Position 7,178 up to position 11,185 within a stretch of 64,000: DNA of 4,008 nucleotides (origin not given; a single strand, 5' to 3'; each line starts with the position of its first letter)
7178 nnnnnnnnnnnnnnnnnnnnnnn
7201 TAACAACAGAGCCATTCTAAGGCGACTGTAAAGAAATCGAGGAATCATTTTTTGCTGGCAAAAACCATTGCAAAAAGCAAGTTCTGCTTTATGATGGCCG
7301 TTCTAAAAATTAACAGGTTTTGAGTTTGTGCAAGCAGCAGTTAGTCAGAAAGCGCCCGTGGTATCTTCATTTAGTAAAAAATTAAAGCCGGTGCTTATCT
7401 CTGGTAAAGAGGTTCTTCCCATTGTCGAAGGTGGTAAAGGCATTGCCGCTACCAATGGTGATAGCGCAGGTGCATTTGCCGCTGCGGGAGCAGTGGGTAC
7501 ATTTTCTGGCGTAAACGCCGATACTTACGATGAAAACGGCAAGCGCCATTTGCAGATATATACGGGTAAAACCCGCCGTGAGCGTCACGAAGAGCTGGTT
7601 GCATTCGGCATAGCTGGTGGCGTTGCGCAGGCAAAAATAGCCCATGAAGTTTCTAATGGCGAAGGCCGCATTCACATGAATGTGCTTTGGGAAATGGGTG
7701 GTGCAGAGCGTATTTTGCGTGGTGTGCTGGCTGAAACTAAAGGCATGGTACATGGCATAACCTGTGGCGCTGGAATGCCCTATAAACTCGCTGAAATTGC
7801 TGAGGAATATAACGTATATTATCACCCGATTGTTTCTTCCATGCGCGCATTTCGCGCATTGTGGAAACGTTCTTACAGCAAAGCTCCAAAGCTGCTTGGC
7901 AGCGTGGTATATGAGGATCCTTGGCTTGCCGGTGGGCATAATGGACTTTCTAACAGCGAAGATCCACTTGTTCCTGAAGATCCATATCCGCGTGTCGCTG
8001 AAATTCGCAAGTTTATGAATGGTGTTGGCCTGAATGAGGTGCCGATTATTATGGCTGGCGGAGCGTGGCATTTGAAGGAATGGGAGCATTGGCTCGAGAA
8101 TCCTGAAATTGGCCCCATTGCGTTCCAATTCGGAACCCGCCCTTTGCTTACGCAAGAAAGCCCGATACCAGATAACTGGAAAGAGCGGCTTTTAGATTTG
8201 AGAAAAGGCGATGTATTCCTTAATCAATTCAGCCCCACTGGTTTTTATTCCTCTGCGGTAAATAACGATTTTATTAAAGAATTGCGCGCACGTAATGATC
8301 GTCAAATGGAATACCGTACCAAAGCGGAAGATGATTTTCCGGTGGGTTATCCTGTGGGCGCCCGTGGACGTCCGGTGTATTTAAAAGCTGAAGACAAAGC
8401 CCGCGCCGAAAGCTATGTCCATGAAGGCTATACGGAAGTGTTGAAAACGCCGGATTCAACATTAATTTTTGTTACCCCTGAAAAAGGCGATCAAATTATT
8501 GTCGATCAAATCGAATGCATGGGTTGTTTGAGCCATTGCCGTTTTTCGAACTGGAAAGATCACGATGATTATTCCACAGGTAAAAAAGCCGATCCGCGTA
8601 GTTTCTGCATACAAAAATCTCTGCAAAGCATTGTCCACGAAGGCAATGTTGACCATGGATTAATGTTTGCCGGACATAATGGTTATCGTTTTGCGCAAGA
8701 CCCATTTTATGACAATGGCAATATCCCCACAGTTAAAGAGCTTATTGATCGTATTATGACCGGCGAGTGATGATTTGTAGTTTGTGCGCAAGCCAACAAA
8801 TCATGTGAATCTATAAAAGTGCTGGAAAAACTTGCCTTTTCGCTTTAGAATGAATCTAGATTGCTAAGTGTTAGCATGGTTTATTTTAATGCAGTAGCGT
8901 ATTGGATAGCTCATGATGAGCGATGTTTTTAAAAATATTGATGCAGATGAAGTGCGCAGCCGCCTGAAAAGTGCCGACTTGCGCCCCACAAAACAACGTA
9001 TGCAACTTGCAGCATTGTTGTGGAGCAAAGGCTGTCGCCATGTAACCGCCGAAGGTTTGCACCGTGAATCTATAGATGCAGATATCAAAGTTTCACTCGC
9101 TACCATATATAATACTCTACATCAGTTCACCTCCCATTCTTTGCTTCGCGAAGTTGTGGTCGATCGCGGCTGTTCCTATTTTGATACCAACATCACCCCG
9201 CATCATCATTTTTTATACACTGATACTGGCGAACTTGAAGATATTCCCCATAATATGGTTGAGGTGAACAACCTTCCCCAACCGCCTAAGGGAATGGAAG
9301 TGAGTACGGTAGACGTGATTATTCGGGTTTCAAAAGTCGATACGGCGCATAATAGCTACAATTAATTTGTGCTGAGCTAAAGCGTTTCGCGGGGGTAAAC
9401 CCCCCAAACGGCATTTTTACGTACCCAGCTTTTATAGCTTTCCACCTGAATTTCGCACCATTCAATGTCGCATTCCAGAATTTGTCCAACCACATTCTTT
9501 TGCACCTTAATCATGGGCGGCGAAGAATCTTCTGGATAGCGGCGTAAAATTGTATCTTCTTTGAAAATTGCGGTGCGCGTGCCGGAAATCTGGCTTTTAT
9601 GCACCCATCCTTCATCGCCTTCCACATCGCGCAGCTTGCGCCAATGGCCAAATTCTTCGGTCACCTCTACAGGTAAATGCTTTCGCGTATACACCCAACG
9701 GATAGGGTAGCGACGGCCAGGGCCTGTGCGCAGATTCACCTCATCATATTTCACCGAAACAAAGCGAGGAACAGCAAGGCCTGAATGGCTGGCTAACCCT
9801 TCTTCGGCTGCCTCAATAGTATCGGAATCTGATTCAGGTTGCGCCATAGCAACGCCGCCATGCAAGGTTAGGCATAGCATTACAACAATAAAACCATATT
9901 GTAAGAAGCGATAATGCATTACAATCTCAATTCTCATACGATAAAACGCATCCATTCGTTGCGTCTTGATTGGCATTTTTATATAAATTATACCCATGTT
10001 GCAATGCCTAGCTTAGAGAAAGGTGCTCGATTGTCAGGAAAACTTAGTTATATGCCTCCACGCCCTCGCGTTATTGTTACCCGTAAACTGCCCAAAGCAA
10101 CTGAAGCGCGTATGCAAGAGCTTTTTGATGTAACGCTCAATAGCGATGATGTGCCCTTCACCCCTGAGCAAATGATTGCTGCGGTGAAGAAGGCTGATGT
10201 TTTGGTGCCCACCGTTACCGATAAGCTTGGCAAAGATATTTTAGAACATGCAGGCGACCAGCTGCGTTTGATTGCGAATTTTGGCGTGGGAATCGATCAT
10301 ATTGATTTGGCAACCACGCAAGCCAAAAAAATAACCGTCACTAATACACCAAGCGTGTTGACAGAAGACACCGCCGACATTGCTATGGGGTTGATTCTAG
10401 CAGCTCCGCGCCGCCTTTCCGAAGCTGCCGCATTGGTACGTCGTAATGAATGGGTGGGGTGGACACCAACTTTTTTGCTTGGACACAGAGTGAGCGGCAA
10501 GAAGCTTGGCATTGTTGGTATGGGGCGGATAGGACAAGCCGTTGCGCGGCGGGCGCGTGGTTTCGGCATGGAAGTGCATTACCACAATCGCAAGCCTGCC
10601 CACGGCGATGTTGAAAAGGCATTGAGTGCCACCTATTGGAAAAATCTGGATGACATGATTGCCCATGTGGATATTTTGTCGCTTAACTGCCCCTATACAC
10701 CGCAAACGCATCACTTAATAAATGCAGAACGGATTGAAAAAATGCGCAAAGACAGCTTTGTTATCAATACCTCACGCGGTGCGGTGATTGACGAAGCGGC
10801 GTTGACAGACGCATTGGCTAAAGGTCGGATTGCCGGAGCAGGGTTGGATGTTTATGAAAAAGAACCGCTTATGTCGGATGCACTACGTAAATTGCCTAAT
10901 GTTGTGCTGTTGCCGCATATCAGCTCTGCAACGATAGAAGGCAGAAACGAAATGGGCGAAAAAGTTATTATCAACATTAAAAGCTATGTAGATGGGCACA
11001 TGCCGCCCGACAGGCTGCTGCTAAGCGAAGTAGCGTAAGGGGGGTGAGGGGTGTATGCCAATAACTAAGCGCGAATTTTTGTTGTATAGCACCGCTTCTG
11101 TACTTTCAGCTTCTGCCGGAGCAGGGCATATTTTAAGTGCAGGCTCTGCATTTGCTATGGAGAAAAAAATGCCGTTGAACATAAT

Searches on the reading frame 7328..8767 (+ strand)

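Call 114: search_protein_families(library=pfam, proteins=[window:7328-8767:+], max_evalue=0.001)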
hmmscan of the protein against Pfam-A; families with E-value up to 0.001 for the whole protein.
window:7328-8767:+ (480 aa): 1 family
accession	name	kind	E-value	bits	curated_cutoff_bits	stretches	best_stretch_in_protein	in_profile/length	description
PF03060.21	NMO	-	3.6e-11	43.5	28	1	31-477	13-329/331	Nitronate monooxygenase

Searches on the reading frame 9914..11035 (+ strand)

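Call 45: search_protein_families(library=pfam, proteins=[window:9914-11035:+], max_evalue=0.00001)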
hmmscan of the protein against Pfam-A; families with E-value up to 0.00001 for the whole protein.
window:9914-11035:+ (374 aa): 3 families
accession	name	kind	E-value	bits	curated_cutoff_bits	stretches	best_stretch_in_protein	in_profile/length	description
PF02826.25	2-Hacid_dh_C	-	3.6e-62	209.3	25.1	1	158-337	1-178/178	D-isomer specific 2-hydroxyacid dehydrogenase, NAD binding domain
PF00389.36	2-Hacid_dh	-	2.6e-26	92.3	24.6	1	53-366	1-131/134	D-isomer specific 2-hydroxyacid dehydrogenase, catalytic domain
PF03446.21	NAD_binding_2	-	8.3e-07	29.6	21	1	197-304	1-110/161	NAD binding domain of 6-phosphogluconate dehydrogenase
